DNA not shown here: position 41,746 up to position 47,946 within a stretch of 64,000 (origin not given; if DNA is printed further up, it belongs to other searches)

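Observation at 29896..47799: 17.9-kb single gene for a 5,967-aa Sec-secreted, SLH-anchored mosaic surface protein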

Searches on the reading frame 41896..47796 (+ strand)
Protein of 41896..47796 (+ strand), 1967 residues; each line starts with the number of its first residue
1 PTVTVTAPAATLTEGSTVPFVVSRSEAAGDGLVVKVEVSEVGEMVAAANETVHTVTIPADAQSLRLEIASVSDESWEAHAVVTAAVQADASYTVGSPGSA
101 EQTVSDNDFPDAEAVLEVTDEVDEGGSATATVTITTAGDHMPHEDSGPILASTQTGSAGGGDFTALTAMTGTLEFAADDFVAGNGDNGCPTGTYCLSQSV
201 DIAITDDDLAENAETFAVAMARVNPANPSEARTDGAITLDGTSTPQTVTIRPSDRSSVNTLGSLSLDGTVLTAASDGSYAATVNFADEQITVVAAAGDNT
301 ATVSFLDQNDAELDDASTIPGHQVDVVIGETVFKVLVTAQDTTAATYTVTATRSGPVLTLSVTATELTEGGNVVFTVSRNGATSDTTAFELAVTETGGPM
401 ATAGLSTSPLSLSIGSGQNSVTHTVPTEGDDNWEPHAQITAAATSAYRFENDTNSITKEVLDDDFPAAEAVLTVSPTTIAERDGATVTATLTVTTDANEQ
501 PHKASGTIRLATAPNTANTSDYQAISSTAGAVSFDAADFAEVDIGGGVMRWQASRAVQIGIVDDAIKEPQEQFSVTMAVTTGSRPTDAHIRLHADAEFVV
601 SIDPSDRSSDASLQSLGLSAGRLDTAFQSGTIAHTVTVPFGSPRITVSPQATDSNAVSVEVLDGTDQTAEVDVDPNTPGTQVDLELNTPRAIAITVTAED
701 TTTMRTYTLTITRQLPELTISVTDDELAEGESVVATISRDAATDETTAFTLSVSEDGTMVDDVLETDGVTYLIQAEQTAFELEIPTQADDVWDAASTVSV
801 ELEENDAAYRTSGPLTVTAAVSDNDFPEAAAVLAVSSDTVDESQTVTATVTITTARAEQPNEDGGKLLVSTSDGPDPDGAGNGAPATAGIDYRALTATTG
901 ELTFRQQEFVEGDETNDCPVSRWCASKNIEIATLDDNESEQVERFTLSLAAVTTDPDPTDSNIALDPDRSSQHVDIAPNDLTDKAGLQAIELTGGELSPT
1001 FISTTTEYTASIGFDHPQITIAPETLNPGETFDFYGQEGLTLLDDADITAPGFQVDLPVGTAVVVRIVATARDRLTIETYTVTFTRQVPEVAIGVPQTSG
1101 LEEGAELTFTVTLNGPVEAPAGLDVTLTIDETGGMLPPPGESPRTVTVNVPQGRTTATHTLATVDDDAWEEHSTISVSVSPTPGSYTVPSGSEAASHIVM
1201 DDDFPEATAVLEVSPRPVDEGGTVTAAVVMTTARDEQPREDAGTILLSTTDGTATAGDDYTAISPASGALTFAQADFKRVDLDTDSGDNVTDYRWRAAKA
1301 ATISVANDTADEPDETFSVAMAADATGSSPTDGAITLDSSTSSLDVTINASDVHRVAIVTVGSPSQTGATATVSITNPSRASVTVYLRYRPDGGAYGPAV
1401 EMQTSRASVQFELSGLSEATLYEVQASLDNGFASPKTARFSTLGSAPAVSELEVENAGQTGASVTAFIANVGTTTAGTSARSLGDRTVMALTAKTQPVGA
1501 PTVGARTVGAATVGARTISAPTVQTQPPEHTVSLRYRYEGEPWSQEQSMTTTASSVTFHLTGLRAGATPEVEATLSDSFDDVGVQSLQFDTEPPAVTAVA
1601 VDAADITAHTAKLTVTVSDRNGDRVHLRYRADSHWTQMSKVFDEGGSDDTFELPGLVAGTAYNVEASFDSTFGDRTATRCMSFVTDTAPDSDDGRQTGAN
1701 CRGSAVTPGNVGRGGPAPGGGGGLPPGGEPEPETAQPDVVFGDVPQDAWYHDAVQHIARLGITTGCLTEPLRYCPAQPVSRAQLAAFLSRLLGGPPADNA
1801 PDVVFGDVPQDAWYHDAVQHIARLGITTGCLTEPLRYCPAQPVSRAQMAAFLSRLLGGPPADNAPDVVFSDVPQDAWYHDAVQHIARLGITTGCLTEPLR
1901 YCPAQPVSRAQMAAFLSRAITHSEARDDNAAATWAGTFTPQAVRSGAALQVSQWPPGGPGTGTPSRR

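Call 4: search_protein_families(library=pfam, proteins=[window:41896-47796:+], max_evalue=0.01)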
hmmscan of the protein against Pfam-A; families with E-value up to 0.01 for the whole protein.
window:41896-47796:+ (1967 aa): 5 families
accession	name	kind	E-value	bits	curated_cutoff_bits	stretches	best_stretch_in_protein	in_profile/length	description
PF12733.13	Cadherin-like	-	9e-18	64.9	24.2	3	616-714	4-89/89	Cadherin-like beta sandwich domain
PF03160.20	Calx-beta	-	1.7e-10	41.4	27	1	1219-1274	18-67/119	Calx-beta domain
PF00395.25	SLH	-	6.4e-10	39.3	20.8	0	1869-1913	2-44/44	S-layer homology domain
PF13530.11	SCP2_2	-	0.0034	18.4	23.2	0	197-240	15-60/105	Sterol carrier protein domain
PF22184.2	CBM_56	-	0.0076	16.9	27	0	1512-1568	5-59/75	Carbohydrate binding module family 56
